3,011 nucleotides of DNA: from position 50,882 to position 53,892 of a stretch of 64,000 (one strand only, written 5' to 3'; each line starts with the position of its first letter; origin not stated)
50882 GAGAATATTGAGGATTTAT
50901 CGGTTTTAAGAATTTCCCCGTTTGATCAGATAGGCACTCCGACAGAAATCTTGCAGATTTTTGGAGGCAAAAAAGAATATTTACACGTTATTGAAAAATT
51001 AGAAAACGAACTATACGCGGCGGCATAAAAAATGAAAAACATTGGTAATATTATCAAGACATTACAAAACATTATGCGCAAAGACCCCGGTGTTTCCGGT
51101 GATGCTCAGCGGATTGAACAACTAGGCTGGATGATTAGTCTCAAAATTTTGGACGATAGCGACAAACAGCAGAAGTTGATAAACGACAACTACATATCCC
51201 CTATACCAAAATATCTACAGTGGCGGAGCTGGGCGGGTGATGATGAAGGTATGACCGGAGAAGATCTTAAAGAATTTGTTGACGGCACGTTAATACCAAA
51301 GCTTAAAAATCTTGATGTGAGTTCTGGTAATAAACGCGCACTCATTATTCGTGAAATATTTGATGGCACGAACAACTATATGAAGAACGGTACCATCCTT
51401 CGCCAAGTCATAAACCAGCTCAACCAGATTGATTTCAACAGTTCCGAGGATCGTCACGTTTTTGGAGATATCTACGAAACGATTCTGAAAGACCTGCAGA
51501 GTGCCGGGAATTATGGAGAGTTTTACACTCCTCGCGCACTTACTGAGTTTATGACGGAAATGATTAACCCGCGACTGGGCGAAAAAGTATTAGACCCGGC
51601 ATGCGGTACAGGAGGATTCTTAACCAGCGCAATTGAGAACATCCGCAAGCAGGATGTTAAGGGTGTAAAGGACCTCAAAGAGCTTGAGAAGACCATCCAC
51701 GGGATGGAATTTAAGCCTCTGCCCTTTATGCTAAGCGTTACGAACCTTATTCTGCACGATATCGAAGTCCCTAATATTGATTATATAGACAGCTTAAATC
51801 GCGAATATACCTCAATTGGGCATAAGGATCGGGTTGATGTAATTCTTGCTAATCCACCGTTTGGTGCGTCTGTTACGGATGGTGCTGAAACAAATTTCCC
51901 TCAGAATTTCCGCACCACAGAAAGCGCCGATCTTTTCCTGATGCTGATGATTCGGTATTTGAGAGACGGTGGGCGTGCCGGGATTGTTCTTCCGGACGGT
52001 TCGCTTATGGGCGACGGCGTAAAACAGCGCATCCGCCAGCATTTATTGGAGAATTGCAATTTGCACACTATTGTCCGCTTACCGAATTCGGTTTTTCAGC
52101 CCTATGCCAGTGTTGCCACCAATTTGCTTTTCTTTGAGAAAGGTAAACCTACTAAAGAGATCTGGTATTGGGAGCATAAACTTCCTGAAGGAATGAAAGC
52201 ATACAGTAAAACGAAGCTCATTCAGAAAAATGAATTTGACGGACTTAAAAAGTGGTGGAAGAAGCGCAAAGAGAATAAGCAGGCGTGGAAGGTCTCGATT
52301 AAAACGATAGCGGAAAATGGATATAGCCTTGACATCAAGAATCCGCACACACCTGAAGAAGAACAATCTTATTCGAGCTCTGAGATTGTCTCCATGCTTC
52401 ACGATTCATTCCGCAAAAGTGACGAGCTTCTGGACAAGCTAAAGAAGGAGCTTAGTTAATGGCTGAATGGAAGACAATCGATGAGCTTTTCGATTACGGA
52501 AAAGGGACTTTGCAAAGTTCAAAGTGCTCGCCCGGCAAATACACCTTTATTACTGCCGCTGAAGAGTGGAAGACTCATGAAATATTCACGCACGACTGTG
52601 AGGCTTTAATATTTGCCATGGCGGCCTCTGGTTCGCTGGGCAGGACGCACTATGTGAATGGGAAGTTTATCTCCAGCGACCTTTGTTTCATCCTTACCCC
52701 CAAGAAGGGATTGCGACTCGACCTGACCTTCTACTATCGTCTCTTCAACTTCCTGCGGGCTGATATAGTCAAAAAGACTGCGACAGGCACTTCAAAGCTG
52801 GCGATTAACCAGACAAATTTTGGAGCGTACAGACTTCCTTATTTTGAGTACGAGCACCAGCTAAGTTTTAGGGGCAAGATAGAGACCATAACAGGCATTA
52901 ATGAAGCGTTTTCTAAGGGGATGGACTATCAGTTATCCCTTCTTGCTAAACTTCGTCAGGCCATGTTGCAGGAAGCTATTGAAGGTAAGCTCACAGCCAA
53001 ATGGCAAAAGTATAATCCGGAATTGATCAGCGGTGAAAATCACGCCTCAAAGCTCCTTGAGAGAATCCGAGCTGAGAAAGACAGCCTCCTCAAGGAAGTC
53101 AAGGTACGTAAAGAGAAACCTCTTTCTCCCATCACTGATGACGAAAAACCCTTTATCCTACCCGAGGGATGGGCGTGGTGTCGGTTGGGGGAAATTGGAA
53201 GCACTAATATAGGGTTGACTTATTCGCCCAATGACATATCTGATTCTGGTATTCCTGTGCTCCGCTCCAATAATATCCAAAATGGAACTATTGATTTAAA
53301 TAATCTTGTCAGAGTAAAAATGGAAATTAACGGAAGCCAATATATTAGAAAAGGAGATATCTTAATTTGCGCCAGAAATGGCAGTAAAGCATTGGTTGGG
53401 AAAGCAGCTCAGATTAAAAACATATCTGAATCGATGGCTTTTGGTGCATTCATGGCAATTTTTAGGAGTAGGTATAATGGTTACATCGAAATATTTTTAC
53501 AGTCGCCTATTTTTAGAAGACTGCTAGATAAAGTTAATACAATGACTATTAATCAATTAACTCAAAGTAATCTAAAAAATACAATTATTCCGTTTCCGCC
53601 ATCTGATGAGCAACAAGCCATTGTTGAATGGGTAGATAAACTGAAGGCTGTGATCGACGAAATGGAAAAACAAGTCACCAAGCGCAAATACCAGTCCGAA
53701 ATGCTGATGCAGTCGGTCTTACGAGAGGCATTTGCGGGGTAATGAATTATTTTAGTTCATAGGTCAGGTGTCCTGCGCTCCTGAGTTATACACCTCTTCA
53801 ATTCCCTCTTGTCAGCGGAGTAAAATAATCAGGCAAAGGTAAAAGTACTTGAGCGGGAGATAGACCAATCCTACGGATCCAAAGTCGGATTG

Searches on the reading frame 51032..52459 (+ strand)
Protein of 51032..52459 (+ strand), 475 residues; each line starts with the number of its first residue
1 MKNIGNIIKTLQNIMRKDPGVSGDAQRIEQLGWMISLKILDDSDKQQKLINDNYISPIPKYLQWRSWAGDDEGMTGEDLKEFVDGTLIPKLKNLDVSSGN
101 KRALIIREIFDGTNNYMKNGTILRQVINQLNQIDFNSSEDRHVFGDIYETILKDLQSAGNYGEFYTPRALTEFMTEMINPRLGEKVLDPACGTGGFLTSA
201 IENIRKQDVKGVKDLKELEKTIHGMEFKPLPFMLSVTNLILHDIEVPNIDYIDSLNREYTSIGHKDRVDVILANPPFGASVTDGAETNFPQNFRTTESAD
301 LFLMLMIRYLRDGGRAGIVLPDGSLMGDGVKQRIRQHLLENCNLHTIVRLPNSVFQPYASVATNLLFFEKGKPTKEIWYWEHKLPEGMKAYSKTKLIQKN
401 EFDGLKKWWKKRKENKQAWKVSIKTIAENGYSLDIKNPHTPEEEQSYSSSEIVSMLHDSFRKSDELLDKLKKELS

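Call 67: search_protein_families(library=ncbifam, proteins=[window:51032-52459:+], max_evalue=0.00001)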
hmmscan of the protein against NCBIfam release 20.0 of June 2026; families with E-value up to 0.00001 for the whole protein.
window:51032-52459:+ (475 aa): 4 families
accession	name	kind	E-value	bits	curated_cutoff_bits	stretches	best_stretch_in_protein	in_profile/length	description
NF047738.1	antiphage_MADS2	equivalog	7.9e-35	120.2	720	1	108-375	259-570/654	methylation-associated defense system DNA methyltransferase MAD2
TIGR00497.1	hsdM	equivalog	7.1e-27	94.3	242.75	1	125-442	162-489/515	type I restriction-modification system subunit M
TIGR02987.1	met_A_Alw26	exception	3.7e-12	45.8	353.5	1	160-279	2-124/523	Alw26I/Eco31I/Esp3I family type II restriction adenine-specific DNA-methyltransferase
NF033452.1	BREX_1_MTaseX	exception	6.1e-07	27.7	500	0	267-382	507-629/1210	BREX-1 system adenine-specific DNA-methyltransferase PglX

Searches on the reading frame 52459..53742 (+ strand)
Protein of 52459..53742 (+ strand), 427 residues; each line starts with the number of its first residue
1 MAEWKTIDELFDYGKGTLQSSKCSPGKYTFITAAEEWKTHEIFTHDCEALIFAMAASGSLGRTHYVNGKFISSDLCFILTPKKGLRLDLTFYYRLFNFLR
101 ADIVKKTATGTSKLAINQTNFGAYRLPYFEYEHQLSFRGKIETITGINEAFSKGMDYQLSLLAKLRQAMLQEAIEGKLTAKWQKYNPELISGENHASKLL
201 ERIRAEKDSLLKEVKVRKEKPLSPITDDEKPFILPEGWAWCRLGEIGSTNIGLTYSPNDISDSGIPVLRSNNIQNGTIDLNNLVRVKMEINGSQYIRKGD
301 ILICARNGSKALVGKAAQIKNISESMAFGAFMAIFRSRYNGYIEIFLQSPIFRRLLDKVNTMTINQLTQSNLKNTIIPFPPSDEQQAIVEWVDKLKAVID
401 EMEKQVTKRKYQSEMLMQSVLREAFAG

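Call 67: search_protein_families(library=ncbifam, proteins=[window:52459-53742:+], max_evalue=0.00001)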
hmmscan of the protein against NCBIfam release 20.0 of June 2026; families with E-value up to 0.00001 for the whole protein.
window:52459-53742:+ (427 aa): 2 families
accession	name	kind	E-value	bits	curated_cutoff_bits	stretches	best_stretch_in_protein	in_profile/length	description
NF007278.0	PRK09737.1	equivalog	3.5e-36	125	662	2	235-427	218-417/461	type I restriction-modification system specificity subunit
NF047740.1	antiphage_MADS5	equivalog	6.7e-06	25.2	400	0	261-401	298-444/461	methylation-associated defense system restriction endonuclease subunit S MAD5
